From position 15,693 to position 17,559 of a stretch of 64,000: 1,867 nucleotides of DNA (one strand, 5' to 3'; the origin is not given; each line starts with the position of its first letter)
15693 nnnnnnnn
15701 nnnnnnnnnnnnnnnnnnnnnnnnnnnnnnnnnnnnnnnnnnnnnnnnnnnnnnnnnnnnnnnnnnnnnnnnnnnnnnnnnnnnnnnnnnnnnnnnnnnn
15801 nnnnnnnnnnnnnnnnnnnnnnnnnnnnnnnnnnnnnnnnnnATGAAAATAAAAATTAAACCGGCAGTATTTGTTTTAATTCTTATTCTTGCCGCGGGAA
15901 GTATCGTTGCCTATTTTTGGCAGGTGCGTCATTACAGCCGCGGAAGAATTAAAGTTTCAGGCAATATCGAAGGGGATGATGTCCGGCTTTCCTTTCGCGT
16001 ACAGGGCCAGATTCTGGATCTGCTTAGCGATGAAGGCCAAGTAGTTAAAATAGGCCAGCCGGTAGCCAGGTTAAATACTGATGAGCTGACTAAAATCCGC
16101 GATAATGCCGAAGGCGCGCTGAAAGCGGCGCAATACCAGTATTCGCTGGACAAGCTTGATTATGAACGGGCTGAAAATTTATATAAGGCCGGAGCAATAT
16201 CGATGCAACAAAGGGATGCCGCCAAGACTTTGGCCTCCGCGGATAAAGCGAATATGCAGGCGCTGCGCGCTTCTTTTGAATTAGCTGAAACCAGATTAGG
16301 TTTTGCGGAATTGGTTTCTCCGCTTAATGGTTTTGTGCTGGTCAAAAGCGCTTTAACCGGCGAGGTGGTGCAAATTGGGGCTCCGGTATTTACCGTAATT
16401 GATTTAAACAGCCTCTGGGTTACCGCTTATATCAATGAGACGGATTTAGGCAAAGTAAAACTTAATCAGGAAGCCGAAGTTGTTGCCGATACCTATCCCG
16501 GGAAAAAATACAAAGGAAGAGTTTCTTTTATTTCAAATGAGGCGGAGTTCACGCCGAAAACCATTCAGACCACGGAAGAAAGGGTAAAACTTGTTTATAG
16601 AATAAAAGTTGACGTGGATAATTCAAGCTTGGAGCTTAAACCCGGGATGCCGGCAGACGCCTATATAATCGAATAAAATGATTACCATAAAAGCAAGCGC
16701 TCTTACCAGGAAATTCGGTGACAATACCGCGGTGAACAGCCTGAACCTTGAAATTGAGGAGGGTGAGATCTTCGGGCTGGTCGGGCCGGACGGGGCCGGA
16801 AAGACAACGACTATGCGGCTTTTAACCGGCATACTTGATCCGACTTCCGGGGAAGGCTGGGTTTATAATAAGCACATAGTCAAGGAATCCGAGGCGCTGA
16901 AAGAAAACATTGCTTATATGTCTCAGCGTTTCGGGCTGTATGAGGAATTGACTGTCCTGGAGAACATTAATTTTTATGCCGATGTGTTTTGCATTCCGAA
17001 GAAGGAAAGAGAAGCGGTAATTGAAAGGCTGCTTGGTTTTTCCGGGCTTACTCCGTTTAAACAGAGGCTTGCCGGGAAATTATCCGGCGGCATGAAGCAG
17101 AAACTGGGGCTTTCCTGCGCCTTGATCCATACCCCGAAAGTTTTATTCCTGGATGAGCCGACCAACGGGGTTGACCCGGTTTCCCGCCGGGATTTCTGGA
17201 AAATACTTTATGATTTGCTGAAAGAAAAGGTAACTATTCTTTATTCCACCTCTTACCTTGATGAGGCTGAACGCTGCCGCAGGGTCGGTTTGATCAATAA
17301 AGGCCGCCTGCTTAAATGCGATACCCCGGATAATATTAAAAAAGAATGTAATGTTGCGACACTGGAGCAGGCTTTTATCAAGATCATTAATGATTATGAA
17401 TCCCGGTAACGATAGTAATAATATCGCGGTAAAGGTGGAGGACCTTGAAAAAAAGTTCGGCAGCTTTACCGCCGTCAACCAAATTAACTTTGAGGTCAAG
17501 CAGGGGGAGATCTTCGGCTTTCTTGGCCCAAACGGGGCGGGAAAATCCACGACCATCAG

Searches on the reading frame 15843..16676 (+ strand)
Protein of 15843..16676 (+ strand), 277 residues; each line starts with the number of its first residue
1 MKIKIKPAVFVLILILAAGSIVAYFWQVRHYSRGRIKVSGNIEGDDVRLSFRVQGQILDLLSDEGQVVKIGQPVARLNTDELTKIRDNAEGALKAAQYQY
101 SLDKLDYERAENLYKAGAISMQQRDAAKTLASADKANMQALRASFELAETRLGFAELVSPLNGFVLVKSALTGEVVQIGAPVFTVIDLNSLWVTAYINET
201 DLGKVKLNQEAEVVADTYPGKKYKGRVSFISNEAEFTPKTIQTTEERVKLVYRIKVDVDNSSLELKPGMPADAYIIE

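Call 16: search_protein_families(library=pfam, proteins=[window:15843-16676:+])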
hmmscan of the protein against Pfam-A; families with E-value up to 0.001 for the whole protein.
window:15843-16676:+ (277 aa): 2 families
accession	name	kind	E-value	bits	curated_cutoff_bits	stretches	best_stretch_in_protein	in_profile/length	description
PF16576.10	HlyD_D23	-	7.6e-26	91.2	30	1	35-270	5-213/214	Barrel-sandwich domain of CusB or HlyD membrane-fusion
PF13437.12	HlyD_3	-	1.9e-19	70.8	22.2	1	157-268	2-106/106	HlyD family secretion protein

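Call 17: find_encoding_contigs(protein=window:15843-16676:+, flank=10000, max_places=6)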
Protein window:15843-16676:+ (277 aa): no gene with exactly this product is on record in the collection.

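Call 47: find_homologous_proteins(query=window:15843-16676:+, max_evalue=1e-60)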
Query window:15843-16676:+ (277 aa): 1354 proteins with E <= 1e-60 among 8000 candidates; the best 120 are listed.
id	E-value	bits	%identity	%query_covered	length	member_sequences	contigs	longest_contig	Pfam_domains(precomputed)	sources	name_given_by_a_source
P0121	5.7e-166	568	96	100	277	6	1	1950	PF25973.1,PF26002.1,PF25990.1,PF25954.1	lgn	-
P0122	3.7e-161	553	92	100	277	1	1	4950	PF25973.1,PF26002.1,PF25990.1,PF25917.1,PF25954.1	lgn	-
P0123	4.7e-161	552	92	100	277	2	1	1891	PF25973.1,PF26002.1,PF25990.1,PF25917.1,PF25954.1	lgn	-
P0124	2.6e-159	547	91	100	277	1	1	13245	PF25973.1,PF26002.1,PF25990.1,PF25917.1,PF25954.1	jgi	-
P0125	6.3e-148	509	83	100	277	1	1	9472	PF25973.1,PF26002.1,PF25876.1,PF25990.1,PF25917.1,PF25954.1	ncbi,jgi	ncbi:MAG: efflux RND transporter periplasmic adaptor subunit [Candidatus Omnitrophota bacterium]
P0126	2.2e-146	504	82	100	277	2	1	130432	PF25973.1,PF26002.1,PF25990.1,PF25917.1,PF25954.1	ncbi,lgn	-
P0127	1.9e-145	501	83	100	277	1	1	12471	PF25973.1,PF26002.1,PF25990.1,PF25917.1,PF25954.1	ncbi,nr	ncbi:MAG: efflux RND transporter periplasmic adaptor subunit [Candidatus Omnitrophica bacterium]|nr:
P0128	2.2e-145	501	82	100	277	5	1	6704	PF25973.1,PF26002.1,PF25990.1,PF25917.1,PF25954.1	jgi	-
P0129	2.2e-145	501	82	100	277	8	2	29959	PF25973.1,PF26002.1,PF25990.1,PF25917.1,PF25954.1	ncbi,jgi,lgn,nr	ncbi:MAG: efflux RND transporter periplasmic adaptor subunit [Candidatus Omnitrophica bacterium]|jgi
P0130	2.5e-144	497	84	100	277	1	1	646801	PF25973.1,PF26002.1,PF25990.1,PF25954.1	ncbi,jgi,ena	ncbi:MAG: efflux RND transporter periplasmic adaptor subunit [Candidatus Omnitrophota bacterium]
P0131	3.1e-144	497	81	100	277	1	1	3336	PF25973.1,PF26002.1,PF25876.1,PF25990.1,PF25917.1,PF25954.1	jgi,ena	-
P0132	3.7e-144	497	83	100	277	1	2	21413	PF25973.1,PF25990.1,PF25917.1,PF25954.1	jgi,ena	-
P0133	7.1e-144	496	81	100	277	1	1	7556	PF25973.1,PF26002.1,PF25990.1,PF25954.1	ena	-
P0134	7.9e-144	496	83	100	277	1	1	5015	PF25973.1,PF26002.1,PF25876.1,PF25990.1,PF25917.1,PF25954.1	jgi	-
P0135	8.9e-144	496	81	100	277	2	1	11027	PF25973.1,PF26002.1,PF25876.1,PF25990.1,PF25917.1,PF25954.1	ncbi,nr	ncbi:MAG: efflux RND transporter periplasmic adaptor subunit [Candidatus Omnitrophica bacterium]|nr:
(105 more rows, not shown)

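Call 48: find_encoding_contigs(protein=P0124, flank=10000, max_places=2)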
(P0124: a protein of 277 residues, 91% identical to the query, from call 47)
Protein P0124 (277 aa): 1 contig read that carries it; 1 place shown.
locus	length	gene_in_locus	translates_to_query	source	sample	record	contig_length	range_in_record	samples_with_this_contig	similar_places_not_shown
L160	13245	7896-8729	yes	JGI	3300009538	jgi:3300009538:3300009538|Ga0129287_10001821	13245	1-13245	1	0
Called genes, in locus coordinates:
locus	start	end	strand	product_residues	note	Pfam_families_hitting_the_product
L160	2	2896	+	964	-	?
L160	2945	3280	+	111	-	PF04945:YHS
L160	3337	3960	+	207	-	PF04945:YHS, PF01266:DAO (faint), PF03486:HI0933_like (faint), PF07992:Pyr_redox_2 (weak), PF13738:Pyr_redox_3 (faint), PF07992:Pyr_redox_2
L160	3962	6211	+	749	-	PF00403:HMA, PF00122:E1-E2_ATPase, PF00702:Hydrolase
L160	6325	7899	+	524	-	PF02321:OEP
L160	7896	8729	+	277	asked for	PF25917:BSH_RND (weak), PF25973:BSH_CzcB, PF25954:Beta-barrel_RND_2, PF25990:Beta-barrel_YknX, PF26002:Beta-barrel_AprE (weak)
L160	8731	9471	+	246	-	PF00005:ABC_tran, PF13304:AAA_21 (weak)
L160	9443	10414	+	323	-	PF00005:ABC_tran, PF13304:AAA_21 (faint)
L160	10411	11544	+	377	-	PF12679:ABC2_membrane_2, PF12698:ABC2_membrane_3, PF01061:ABC2_membrane, PF12730:ABC2_membrane_4 (weak)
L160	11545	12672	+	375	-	PF12679:ABC2_membrane_2, PF12698:ABC2_membrane_3, PF01061:ABC2_membrane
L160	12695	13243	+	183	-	?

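Call 49: find_encoding_contigs(protein=P0126, flank=10000, max_places=2)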
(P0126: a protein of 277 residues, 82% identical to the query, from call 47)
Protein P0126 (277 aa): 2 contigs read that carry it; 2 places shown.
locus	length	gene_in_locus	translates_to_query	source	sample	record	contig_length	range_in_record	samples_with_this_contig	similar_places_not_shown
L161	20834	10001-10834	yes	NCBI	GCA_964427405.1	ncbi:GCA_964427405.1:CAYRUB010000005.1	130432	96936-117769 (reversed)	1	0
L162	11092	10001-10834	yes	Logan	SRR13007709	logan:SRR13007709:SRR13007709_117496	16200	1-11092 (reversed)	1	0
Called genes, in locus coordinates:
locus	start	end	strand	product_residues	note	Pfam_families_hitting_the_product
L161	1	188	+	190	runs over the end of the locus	PF20125:DUF6515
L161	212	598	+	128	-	-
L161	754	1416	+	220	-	-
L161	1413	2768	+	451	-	PF02321:OEP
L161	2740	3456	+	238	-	PF25989:YknX_C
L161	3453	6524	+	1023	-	PF00873:ACR_tran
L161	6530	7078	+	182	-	PF13487:HD_5, PF01966:HD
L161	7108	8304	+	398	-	PF01734:Patatin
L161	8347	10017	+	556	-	PF02321:OEP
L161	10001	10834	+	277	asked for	PF25917:BSH_RND (weak), PF25973:BSH_CzcB, PF25954:Beta-barrel_RND_2, PF25990:Beta-barrel_YknX, PF26002:Beta-barrel_AprE (weak)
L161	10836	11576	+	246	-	PF00005:ABC_tran, PF13304:AAA_21 (weak)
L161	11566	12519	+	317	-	PF00005:ABC_tran, PF13304:AAA_21 (faint)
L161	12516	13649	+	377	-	PF12679:ABC2_membrane_2, PF12698:ABC2_membrane_3, PF01061:ABC2_membrane, PF12730:ABC2_membrane_4 (weak)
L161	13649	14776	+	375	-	PF12679:ABC2_membrane_2, PF12698:ABC2_membrane_3, PF01061:ABC2_membrane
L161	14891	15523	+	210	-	PF00440:TetR_N, PF08359:TetR_C_4 (weak), PF17932:TetR_C_24 (weak)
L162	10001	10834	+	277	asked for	PF25917:BSH_RND (weak), PF25973:BSH_CzcB, PF25954:Beta-barrel_RND_2, PF25990:Beta-barrel_YknX, PF26002:Beta-barrel_AprE (weak)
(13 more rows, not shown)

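Call 50: find_encoding_contigs(protein=P0130, flank=10000, max_places=2)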
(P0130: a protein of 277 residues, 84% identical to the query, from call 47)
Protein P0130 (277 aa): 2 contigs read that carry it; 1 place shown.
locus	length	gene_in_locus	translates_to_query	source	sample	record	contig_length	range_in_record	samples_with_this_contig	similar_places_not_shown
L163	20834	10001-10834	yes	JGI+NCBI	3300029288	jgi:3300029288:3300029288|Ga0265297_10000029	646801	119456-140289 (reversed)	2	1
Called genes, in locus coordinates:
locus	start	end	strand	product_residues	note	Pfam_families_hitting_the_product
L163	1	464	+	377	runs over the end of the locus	PF01266:DAO (faint), PF07992:Pyr_redox_2, PF13454:NAD_binding_9 (faint), PF00070:Pyr_redox (weak)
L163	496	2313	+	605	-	PF01522:Polysacc_deac_1, PF02638:GHL10, PF13200:DUF4015 (weak)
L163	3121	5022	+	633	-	PF07715:Plug, PF00593:TonB_dep_Rec_b-barrel, PF14905:OMP_b-brl_3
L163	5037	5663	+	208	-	PF01618:MotA_ExbB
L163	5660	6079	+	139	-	PF02472:ExbD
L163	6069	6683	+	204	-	PF13103:TonB_2 (weak), PF03544:TonB_C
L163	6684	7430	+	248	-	PF02511:Thy1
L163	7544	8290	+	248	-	PF00300:His_Phos_1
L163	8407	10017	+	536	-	PF02321:OEP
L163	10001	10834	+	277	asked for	PF25973:BSH_CzcB, PF25954:Beta-barrel_RND_2, PF25990:Beta-barrel_YknX, PF26002:Beta-barrel_AprE (weak)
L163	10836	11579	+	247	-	PF00005:ABC_tran, PF13304:AAA_21 (weak)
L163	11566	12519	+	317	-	PF13476:AAA_23 (weak), PF00005:ABC_tran, PF13304:AAA_21 (faint)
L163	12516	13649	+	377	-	PF12679:ABC2_membrane_2, PF12698:ABC2_membrane_3, PF01061:ABC2_membrane, PF12730:ABC2_membrane_4 (weak)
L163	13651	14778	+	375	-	PF12679:ABC2_membrane_2, PF12698:ABC2_membrane_3, PF01061:ABC2_membrane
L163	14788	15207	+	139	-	-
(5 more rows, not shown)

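Call 52: find_encoding_contigs(protein=P0121, flank=3000, max_places=6)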
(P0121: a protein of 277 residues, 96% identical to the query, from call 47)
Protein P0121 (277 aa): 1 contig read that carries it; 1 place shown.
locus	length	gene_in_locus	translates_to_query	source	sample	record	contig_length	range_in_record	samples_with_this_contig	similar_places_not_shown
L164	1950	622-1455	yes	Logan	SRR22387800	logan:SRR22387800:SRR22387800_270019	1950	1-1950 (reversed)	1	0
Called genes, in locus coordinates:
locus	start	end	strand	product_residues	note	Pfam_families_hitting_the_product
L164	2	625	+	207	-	?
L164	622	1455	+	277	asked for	PF25973:BSH_CzcB (weak), PF25954:Beta-barrel_RND_2, PF25990:Beta-barrel_YknX, PF26002:Beta-barrel_AprE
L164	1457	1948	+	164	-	?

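Call 53: find_encoding_contigs(protein=P0122, flank=5000, max_places=3)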
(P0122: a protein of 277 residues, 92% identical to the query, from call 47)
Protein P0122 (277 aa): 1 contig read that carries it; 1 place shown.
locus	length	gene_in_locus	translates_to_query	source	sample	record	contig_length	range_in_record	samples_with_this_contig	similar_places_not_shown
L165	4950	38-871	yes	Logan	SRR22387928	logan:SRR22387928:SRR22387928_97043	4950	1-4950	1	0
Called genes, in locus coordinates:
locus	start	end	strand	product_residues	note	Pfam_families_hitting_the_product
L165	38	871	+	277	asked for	PF25917:BSH_RND (faint), PF25973:BSH_CzcB (weak), PF25954:Beta-barrel_RND_2, PF25990:Beta-barrel_YknX, PF26002:Beta-barrel_AprE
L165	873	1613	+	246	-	PF00005:ABC_tran, PF13304:AAA_21 (weak)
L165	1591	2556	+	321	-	PF00005:ABC_tran, PF13304:AAA_21 (faint)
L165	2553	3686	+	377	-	PF12679:ABC2_membrane_2, PF12698:ABC2_membrane_3, PF01061:ABC2_membrane, PF12730:ABC2_membrane_4 (weak)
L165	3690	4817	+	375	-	PF12679:ABC2_membrane_2, PF12698:ABC2_membrane_3, PF01061:ABC2_membrane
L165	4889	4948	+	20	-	?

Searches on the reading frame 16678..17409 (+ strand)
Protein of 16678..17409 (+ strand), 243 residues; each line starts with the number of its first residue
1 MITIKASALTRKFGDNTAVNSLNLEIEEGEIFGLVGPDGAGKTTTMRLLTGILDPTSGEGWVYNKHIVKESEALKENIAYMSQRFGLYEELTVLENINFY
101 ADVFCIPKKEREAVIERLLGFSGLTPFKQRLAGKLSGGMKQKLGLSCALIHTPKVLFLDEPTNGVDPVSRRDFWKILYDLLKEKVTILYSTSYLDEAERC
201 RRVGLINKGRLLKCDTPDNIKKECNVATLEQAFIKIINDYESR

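Call 16: search_protein_families(library=pfam, proteins=[window:16678-17409:+])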
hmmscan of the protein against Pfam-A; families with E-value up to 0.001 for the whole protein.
window:16678-17409:+ (243 aa): 2 families
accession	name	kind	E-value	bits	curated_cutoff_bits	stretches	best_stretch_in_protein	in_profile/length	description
PF00005.33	ABC_tran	-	8.9e-31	107.7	25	1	20-163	2-137/137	ABC transporter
PF13304.12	AAA_21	-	5.1e-09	37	27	1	132-191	235-297/304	AAA domain, putative AbiEii toxin, Type IV TA system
